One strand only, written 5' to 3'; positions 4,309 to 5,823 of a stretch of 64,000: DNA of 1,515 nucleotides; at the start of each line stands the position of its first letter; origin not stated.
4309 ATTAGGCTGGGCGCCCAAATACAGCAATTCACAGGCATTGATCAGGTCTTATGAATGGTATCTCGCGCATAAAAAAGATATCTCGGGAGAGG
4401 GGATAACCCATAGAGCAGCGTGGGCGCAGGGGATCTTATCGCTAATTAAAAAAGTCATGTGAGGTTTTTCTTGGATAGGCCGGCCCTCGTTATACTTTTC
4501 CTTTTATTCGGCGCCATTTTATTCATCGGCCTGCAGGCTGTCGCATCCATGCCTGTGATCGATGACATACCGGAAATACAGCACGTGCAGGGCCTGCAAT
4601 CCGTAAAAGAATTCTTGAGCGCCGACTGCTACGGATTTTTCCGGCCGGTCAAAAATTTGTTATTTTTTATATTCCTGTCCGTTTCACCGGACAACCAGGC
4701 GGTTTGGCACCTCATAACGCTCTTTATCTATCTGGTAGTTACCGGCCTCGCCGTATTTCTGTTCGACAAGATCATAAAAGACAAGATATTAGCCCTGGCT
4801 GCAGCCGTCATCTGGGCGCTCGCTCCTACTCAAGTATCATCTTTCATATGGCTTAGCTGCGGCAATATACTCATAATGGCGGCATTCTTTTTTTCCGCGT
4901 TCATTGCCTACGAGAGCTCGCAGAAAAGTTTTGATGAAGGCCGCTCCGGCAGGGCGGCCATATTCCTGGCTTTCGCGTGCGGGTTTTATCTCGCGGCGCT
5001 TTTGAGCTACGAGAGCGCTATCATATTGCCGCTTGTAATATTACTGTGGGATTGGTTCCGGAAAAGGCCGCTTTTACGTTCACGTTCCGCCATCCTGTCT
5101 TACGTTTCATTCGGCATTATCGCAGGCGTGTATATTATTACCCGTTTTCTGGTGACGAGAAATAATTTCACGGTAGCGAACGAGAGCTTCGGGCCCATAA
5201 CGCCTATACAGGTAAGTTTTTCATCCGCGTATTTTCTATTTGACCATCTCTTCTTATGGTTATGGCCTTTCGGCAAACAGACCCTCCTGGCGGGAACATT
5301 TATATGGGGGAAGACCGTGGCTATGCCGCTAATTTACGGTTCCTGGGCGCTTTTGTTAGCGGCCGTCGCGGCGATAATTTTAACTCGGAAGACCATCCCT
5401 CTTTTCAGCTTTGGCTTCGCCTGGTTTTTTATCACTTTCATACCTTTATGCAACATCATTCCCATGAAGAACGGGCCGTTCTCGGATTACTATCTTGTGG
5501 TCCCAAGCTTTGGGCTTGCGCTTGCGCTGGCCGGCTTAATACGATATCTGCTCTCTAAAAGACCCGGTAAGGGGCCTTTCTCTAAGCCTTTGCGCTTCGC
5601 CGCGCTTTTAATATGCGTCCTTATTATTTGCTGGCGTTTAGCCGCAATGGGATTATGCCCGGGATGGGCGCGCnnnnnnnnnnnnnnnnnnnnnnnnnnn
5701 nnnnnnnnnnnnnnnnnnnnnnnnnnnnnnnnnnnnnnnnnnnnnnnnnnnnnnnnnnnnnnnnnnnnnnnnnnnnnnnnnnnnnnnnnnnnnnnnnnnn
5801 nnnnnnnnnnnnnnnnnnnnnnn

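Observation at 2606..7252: Four-gene polyprenyl-phosphate-sugar pathway-like cassette inserted between pilBC and the pilin genes: candidate pilin glycosylation system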

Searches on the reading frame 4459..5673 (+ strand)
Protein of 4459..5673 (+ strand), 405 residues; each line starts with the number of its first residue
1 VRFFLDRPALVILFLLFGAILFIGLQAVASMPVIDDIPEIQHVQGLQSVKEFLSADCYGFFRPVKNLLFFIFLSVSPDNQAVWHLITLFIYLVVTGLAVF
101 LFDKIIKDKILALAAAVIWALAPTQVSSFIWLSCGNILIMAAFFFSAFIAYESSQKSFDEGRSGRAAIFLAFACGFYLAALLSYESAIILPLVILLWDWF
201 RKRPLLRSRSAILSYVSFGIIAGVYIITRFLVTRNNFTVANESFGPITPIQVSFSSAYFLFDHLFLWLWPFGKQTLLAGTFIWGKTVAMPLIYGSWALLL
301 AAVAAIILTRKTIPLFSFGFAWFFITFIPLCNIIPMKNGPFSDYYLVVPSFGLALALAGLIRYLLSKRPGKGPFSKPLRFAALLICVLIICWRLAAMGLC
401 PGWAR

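Call 32: search_solved_structures(query=A2, max_evalue=10)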
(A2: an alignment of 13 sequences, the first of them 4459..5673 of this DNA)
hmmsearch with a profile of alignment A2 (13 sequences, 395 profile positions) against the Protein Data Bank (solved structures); distinct sequences matched with E-value up to 10: 0.

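Call 42: predict_structure(alignment_id=A2)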
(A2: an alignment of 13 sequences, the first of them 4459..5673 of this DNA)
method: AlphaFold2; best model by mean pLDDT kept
length: 405 residues; sequences in the alignment: 13
mean_pLDDT: 82.3   pTM: 0.85
mean pLDDT of the five models: 82.3, 80.6, 80.0, 77.8, 77.8
residues with pLDDT >= 90: 181; 70-90: 149; 50-70: 53; < 50: 22
segments of 3 or more residues with pLDDT < 50: 1-4, 239-241, 272-279, 403-405
pLDDT, mean of each block of 10 residues (from residue 1): 59 87 81 83 89 82 91 90 92 95 93 91 79 90 97 94 95 97 91 94 80 92 90 62 64 84 75 47 68 91 95 95 89 60 71 94 76 65 78 63 48
secondary structure, 60 per line:
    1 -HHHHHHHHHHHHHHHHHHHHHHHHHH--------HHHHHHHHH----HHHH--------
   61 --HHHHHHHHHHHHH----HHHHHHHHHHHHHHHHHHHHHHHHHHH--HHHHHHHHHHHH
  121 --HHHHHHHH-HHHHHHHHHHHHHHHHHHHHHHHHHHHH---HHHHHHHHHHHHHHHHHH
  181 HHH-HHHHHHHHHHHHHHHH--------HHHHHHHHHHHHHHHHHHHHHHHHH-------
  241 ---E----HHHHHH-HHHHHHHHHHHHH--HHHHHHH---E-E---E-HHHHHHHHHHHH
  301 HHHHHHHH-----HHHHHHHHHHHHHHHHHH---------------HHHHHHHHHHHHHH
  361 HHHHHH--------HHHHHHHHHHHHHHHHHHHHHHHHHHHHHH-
elements in order: H2-27 H36-44 H49-52 H63-75 H80-106 H109-120 H123-130 H132-159 H163-183 H185-200 H209-233 H249-254 H256-268 H271-277 H289-308 H314-331 H347-366 H375-404

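Call 55: find_related_loci(query=A2, collection=genome_contigs, flank=10000)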
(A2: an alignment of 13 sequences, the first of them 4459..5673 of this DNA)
Query A2 (405 aa) in genome_contigs; peptide patterns used: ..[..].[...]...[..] (x = any residue, [..] = any of these).
20 stretches matched a pattern; 6 encode a relative of the query (tblastn E <= 1e-3); 6 distinct loci.
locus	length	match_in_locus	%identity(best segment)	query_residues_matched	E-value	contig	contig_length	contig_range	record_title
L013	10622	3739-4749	40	10-352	9e-64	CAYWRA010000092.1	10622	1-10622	MAG TPA_asm: uncultured bacterium isolate binchicken_co261_19 genome assembly, contig: NODE_424_length_10622_cov_6.10826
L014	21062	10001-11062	37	10-371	4e-60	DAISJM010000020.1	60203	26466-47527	MAG TPA_asm: Verrucomicrobiota bacterium isolate CTOTU18273 NODE_444_length_60203_cov_5.835589, whole genome shotgun seq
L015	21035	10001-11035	36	23-368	1e-58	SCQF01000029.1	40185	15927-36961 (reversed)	MAG: Verrucomicrobia bacterium isolate DP16D_bin.41 DP16D_bin.41-42982, whole genome shotgun sequence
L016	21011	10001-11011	36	30-367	3e-43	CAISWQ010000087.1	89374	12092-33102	MAG: uncultured Lentisphaerae bacterium isolate LaPlata-15m-a_bin-260 genome assembly, contig: bin-260:087/125, whole ge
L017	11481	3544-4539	30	35-368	2e-42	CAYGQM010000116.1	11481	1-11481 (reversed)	MAG TPA_asm: uncultured Opitutaceae bacterium isolate ERP117304_co3_273 genome assembly, contig: NODE_7906_length_11481_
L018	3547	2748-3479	29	35-277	6e-26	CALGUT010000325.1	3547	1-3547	MAG TPA_asm: uncultured Opitutales bacterium isolate ERR2206764_bin.65_CONCOCT_v1.1_MAG genome assembly, contig: ERZ8879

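Call 60: search_protein_families(library=pfam, proteins=[L017:4-446:-, L017:456-1877:-, L017:1855-3321:-, L017:5154-6413:-, L017:6413-8161:-, L017:8152-9981:-, L017:10047-10394:-], max_evalue=0.001)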
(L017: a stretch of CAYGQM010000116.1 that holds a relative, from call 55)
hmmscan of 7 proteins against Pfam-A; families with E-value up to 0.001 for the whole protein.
L017:4-446:- (147 aa): 3 families
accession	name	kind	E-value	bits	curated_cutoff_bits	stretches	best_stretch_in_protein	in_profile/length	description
PF00106.31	adh_short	-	3.3e-18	66.3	26.6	1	2-144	1-142/195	short chain dehydrogenase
PF13561.12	adh_short_C2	-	6e-12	46.1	27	1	8-144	1-136/236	Enoyl-(Acyl carrier protein) reductase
PF08659.16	KR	-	9e-06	26.2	22.6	1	3-141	2-139/180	KR domain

L017:456-1877:- (474 aa): 1 family
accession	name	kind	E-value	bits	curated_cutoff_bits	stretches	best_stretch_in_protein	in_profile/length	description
PF01565.28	FAD_binding_4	-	4.9e-21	75.3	26.4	1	70-181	24-136/139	FAD binding domain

L017:1855-3321:- (489 aa): 1 family
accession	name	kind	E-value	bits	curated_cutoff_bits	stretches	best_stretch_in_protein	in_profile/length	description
PF01040.23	UbiA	-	4.4e-20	72.5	34.2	1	226-455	13-235/250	UbiA prenyltransferase family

L017:5154-6413:- (420 aa): 0 families

L017:6413-8161:- (583 aa): 1 family
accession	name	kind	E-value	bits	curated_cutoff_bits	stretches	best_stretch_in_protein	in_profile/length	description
PF13231.12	PMT_2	-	0.00095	19.8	26.1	1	143-270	1-128/160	Dolichyl-phosphate-mannose-protein mannosyltransferase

L017:8152-9981:- (610 aa): 1 family
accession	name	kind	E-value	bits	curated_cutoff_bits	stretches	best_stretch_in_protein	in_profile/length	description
PF13231.12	PMT_2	-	0.0004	21.1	26.1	1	134-286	1-154/160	Dolichyl-phosphate-mannose-protein mannosyltransferase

L017:10047-10394:- (116 aa): 1 family
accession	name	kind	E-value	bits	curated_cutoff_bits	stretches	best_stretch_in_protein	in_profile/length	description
PF07963.17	N_methyl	-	2.1e-09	37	21.2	1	6-31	2-27/27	Prokaryotic N-terminal methylation motif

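Call 61: find_homologous_proteins(query=A2, max_evalue=0.001)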
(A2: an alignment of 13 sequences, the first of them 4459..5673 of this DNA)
Query A2 (13 sequences) (405 aa, profile of the alignment): 156 proteins with E <= 0.001 among 8000 candidates; the best 120 are listed.
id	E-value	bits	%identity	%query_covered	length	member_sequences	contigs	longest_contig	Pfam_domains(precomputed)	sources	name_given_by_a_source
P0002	1.4e-157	543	73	100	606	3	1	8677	PF14559.13,PF13431.13,PF13414.13,PF00515.35,PF13424.13,PF13432.13,PF13428.13,PF13181.13,PF07719.24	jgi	-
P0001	5.0e-154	531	100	99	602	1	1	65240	PF14559.13,PF13431.13,PF13414.13,PF16918.12,PF00515.35,PF13424.13,PF13432.13,PF13428.13,PF13181.13,PF07719.24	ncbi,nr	ncbi:MAG: tetratricopeptide repeat protein [Candidatus Omnitrophica bacterium]|nr:tetratricopeptide 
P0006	1.6e-150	520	38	91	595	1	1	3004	PF14559.13,PF16918.12,PF13432.13,PF13428.13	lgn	-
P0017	5.7e-148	511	36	85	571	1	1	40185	PF13424.13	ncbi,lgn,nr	ncbi:MAG: hypothetical protein EPN23_05855 [Verrucomicrobia bacterium]|nr:MAG: hypothetical protein 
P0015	1.1e-145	504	33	92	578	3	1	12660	PF14559.13,PF00515.35,PF13424.13,PF13432.13,PF13428.13,PF13181.13,PF07719.24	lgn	-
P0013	1.1e-144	500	34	83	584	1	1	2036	PF14559.13,PF00515.35,PF13424.13,PF07719.24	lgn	-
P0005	1.4e-143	497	36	92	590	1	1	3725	PF14559.13,PF13431.13,PF13414.13,PF00515.35,PF13424.13,PF13432.13,PF13181.13,PF07719.24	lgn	-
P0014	1.7e-139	483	34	84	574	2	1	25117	PF14559.13,PF13424.13,PF07719.24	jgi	jgi:tetratricopeptide (TPR) repeat protein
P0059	8.0e-139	481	36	87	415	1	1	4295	-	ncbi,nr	ncbi:MAG: hypothetical protein NTY53_24050, partial [Kiritimatiellaeota bacterium]|nr:hypothetical p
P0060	6.4e-133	462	36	83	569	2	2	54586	PF00515.35,PF07719.24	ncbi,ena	-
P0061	3.0e-132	459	36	84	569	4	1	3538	PF00515.35,PF07719.24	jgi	jgi:tetratricopeptide (TPR) repeat protein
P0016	6.9e-131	455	35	83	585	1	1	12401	PF14559.13,PF00515.35,PF13424.13,PF13432.13,PF13428.13,PF07719.24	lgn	-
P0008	1.1e-130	454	39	85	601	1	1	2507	PF07721.21,PF14559.13,PF12895.14,PF13424.13,PF13176.13,PF13432.13,PF13428.13,PF13181.13,PF07719.24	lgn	-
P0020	2.6e-130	453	35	83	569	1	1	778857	PF07719.24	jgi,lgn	jgi:tetratricopeptide (TPR) repeat protein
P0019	8.8e-128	445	33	91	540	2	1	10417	PF14559.13,PF13424.13,PF07719.24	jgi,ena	-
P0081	3.4e-13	67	31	12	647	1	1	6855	-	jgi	-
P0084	2.2e-12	65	50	3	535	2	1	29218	PF14559.13,PF13432.13,PF13231.13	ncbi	-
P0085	2.2e-12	65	36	14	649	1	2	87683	-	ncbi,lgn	-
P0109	2.6e-9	55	30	17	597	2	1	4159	PF13424.13,PF07719.24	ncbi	-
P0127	5.2e-8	50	-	-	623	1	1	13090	PF13432.13,PF13181.13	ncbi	-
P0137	4.1e-7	47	40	13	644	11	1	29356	-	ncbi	-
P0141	6.9e-7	47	32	11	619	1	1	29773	PF14559.13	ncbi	-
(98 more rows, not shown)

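Call 62: list_cluster_members(proteins=[P0137, P0085, P0081, P0141, P0127, P0084, P0109])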
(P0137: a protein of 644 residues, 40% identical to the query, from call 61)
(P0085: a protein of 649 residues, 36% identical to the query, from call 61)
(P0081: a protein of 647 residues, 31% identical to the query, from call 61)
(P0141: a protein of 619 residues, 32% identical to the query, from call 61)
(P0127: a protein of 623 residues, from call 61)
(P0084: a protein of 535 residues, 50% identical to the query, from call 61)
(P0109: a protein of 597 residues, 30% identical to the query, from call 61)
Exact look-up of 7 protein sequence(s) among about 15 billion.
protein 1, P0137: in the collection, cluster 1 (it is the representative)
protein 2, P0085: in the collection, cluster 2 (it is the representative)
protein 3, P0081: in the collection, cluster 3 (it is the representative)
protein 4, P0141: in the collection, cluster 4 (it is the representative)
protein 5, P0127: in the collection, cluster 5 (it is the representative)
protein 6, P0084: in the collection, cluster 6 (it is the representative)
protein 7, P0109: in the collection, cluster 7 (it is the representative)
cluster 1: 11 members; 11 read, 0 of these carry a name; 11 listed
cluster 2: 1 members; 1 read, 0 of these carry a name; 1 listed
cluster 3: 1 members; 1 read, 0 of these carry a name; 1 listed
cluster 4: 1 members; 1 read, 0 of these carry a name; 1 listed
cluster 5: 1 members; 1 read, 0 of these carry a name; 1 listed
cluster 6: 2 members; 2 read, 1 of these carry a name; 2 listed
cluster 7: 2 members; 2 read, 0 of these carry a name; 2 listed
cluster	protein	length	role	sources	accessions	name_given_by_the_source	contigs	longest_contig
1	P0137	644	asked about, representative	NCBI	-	-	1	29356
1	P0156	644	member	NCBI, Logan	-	-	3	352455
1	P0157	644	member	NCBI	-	-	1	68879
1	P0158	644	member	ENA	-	-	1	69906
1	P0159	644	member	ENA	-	-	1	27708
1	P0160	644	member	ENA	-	-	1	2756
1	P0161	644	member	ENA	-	-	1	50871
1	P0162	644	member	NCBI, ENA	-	-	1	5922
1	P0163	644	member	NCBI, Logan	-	-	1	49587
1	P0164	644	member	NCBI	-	-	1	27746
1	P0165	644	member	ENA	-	-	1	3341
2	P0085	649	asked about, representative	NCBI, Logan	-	-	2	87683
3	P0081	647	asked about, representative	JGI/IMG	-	-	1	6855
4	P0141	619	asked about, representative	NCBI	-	-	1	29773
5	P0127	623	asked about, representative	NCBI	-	-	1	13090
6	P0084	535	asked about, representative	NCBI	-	-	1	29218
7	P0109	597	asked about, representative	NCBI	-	-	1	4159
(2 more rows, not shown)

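Call 63: find_encoding_contigs(protein=P0156, flank=8000, max_places=2)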
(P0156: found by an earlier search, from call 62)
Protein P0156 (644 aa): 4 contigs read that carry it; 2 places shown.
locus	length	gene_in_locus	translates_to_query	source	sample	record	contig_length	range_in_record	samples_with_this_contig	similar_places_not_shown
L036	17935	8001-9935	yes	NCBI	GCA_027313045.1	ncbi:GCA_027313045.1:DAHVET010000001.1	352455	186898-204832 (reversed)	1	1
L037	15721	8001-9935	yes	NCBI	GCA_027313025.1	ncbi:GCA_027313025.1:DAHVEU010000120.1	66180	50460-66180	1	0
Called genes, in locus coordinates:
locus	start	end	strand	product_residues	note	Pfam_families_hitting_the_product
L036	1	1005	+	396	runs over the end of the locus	PF00108:Thiolase_N, PF02803:Thiolase_C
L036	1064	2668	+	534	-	PF01039:Carboxyl_trans, PF03255:ACCA (faint)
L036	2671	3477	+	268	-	PF00378:ECH_1, PF16113:ECH_2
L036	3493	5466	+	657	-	PF00289:Biotin_carb_N, PF02222:ATP-grasp, PF02786:CPSase_L_D2, PF07478:Dala_Dala_lig_C, PF02785:Biotin_carb_C, PF21139:BT_MCC_alpha, PF00364:Biotin_lipoyl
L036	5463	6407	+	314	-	PF00682:HMGL-like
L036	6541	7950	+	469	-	PF02878:PGM_PMM_I, PF02879:PGM_PMM_II, PF02880:PGM_PMM_III, PF00408:PGM_PMM_IV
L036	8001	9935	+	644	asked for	-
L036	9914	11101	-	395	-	PF13439:Glyco_transf_4, PF13579:Glyco_trans_4_4, PF00534:Glycos_transf_1, PF13692:Glyco_trans_1_4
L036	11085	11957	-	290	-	PF00535:Glycos_transf_2, PF13641:Glyco_tranf_2_3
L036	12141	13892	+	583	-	PF05157:MshEN, PF00437:T2SSE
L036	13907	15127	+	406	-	PF28597:T2SSF_N, PF00482:T2SSF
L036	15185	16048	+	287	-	PF06750:A24_N_bact, PF01478:Peptidase_A24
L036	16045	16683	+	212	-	PF01121:CoaE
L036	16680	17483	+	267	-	PF07072:ZapD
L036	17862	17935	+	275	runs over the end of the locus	-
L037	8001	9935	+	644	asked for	-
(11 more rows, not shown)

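Call 78: search_protein_families(library=ncbifam, proteins=[L017:1855-3321:-, L017:456-1877:-, L017:4-446:-], max_evalue=0.00001)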
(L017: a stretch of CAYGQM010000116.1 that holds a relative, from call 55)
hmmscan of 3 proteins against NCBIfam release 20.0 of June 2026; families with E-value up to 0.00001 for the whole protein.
L017:1855-3321:- (489 aa): 8 families
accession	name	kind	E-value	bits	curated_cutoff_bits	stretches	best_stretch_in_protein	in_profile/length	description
NF006088.0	PRK08238.1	equivalog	1.2e-173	578.2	351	1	16-487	9-480/482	UbiA family prenyltransferase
NF008978.0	PRK12324.1-4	equivalog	6.7e-45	153.4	207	1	197-469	31-301/322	decaprenyl-phosphate phosphoribosyltransferase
NF008977.0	PRK12324.1-2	equivalog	1.1e-35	123.5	234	1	200-487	4-289/297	decaprenyl-phosphate phosphoribosyltransferase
NF008976.0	PRK12324.1-1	equivalog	4.7e-34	118.2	474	1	191-379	11-202/306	decaprenyl-phosphate phosphoribosyltransferase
TIGR01473.1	cyoE_ctaB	equivalog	6.4e-11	42.5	210.3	1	201-364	3-169/281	heme o synthase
NF009523.0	PRK12884.1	equivalog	6.2e-09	35.4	269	1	203-365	9-167/279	prenyltransferase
NF003349.0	PRK04375.1-2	equivalog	4.5e-06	26.1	246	1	211-364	36-192/318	heme o synthase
NF009522.0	PRK12883.1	equivalog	7.8e-06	25.6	353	0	200-354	5-156/279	geranylgeranylglycerol-phosphate geranylgeranyltransferase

L017:456-1877:- (474 aa): 8 families
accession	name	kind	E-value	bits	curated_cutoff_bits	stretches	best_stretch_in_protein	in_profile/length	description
NF053785.1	DcplphribOxDprE1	equivalog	5e-116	388.6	500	1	43-461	6-436/449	decaprenylphosphoryl-beta-D-ribose oxidase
TIGR01679.1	bact_FAD_ox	subfamily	3.1e-12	46.1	292.25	1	63-221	26-179/419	FAD-linked oxidoreductase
TIGR01678.1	FAD_lactone_ox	subfamily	1.8e-09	37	396.8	1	68-216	36-180/438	sugar 1,4-lactone oxidase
NF041227.1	BagG_FevA2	exception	4.6e-08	32.1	850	1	81-217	78-212/455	bagremycin/ferroverdin biosynthesis FAD-dependent oxygenase BagG/FevA2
NF041226.1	BagK_FevA1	equivalog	8e-07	27.8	800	1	87-216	80-207/453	bagremycin/ferroverdin biosynthesis FAD-dependent oxygenase BagK/FevA1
TIGR00387.1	glcD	equivalog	1.6e-06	27.3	567.9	1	75-212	26-160/413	glycolate oxidase subunit GlcD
TIGR01677.1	pln_FAD_oxido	subfamily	5.2e-06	25.2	383.1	0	89-215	80-214/560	FAD-dependent oxidoreductase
NF049975.1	2HglutDHaseYdiJ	equivalog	8.6e-06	23.8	1350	1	92-191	99-199/1018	D-2-hydroxyglutarate dehydrogenase YdiJ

L017:4-446:- (147 aa): 91 families (the best 25 are shown)
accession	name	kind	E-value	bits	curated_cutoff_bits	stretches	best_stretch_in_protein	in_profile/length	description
NF005489.0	PRK07102.1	equivalog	1.4e-37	129.6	267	1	1-147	1-144/243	SDR family oxidoreductase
NF053786.1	DcplherypntRedDprE2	equivalog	5.3e-20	72.1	250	1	2-147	9-154/252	decaprenylphospho-beta-D-erythro-pentofuranosid-2-ulose 2-reductase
NF004110.0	PRK05599.1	equivalog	6.5e-18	65.2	362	1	3-146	2-145/246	SDR family oxidoreductase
NF006099.0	PRK08251.1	equivalog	1.2e-15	57.4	253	1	2-145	5-149/250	SDR family oxidoreductase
NF005672.0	PRK07454.1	equivalog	8.2e-14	51.4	234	1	1-143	6-147/241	SDR family oxidoreductase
NF005437.0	PRK07024.1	equivalog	4.9e-13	49.1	266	1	2-144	5-146/259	SDR family oxidoreductase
NF006565.0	PRK09072.1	equivalog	2.6e-12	46.8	238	1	2-139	6-139/265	SDR family oxidoreductase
TIGR01830.1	3oxo_ACP_reduc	equivalog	3.3e-12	46.6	297.75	1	5-145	2-142/239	3-oxoacyl-[acyl-carrier-protein] reductase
NF006509.0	PRK08945.1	equivalog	9.5e-12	44.6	269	1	2-145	14-160/248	YciK family oxidoreductase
NF005559.1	PRK07231.1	subfamily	1.1e-11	44.7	215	1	2-145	5-147/249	glucose 1-dehydrogenase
NF004825.0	PRK06181.1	equivalog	4.3e-11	42.6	215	1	1-142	6-146/268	SDR family oxidoreductase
NF005806.0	PRK07666.1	equivalog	7.1e-11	41.8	286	1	2-145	8-150/239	3-ketoacyl-ACP reductase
TIGR04316.1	dhbA_paeA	equivalog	1e-10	41.6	300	1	5-145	2-141/250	2,3-dihydro-2,3-dihydroxybenzoate dehydrogenase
NF004198.0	PRK05653.1-3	equivalog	1.2e-10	41.2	296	1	2-142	8-147/248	3-oxoacyl-ACP reductase FabG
NF004202.0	PRK05653.2-2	equivalog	1.3e-10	41.3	333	1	2-139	8-144/259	3-oxoacyl-ACP reductase FabG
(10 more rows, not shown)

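Call 93: search_dna_similar(query=L017:1855-3321:-, collection=plasmids, mode=protein, max_rows=25)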
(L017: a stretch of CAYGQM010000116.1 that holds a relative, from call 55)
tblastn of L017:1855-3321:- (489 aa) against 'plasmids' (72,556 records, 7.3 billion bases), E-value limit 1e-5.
Records with a match: 106; places in all: 107; records where one place covers at least 80% of the query: 81.
Best place of each record, by identity: <60% 106.
By first word of the organism name: Rhizobium 36; Sinorhizobium 5; Azospirillum 4; Salipiger 3; Cereibacter 3; Burkholderia 3; Vibrio 3; Sphingomonadaceae 3; Mesorhizobium 3; Ruegeria 2; and 34 more.
By predicted mobility (MOB-suite, as given by PLSDB): non-mobilizable 75; conjugative 21; mobilizable 10.
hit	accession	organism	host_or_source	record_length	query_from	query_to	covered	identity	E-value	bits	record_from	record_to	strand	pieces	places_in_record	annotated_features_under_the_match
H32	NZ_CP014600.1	Salipiger sp. CCB-MM3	mangrove soil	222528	15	489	97%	42.0%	1e-86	298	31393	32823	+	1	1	UbiA family prenyltransferase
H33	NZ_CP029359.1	Azospirillum thermophilum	cell culture,hot spring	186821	19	469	92%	43.6%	5e-79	276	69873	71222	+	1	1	UbiA family prenyltransferase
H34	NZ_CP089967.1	Cereibacter azotoformans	Owen's River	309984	6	472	96%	41.9%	1e-80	280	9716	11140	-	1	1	UbiA family prenyltransferase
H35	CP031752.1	Cereibacter sphaeroides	cell culture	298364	6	472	96%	41.9%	4e-80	279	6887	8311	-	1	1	UbiA family prenyltransferase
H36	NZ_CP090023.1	Cereibacter azotoformans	cell culture,Aquaculture sediment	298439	6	472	96%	41.9%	4e-80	279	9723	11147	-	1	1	UbiA family prenyltransferase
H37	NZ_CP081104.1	Ruegeria conchae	-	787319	12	472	94%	42.1%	1e-92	315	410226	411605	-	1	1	UbiA family prenyltransferase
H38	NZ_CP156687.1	Burkholderia stagnalis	Bacterial cells,soils collected in ...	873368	14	474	94%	41.9%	8e-86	295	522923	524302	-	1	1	UbiA family prenyltransferase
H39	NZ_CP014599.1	Salipiger sp. CCB-MM3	mangrove soil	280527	16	481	95%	40.8%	1e-92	315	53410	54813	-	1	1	UbiA family prenyltransferase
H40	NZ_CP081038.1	Leisingera sp. M527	-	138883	19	486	96%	40.5%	7e-78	272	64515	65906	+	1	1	UbiA family prenyltransferase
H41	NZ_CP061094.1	Roseomonas marmotae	Marmota himalayana,pure culture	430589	20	473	93%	41.5%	2e-80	280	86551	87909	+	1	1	UbiA family prenyltransferase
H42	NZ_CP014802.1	Salipiger profundus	single cell,environmental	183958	21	472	92%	41.6%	4e-83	287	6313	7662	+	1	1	UbiA family prenyltransferase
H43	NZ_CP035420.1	Leisingera sp. NJS204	cell culture,Marine Biofilm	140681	19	486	96%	40.1%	1e-77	272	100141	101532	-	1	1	UbiA family prenyltransferase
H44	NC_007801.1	Jannaschia sp. CCS1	-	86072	7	483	98%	39.3%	2e-81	283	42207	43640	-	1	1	UbiA family prenyltransferase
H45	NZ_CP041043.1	Paracoccus sp. AK26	pure culture,Hexachlorocyclohexane ...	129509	20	469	92%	41.5%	3e-90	308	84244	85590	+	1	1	UbiA family prenyltransferase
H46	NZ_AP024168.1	Vibrio alfacsensis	-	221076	16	487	97%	38.8%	2e-85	295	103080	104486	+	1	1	UbiA family prenyltransferase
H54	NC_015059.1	Granulicella tundricola MP5ACTX9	-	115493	19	487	96%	38.1%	3e-74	262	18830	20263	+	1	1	UbiA family prenyltransferase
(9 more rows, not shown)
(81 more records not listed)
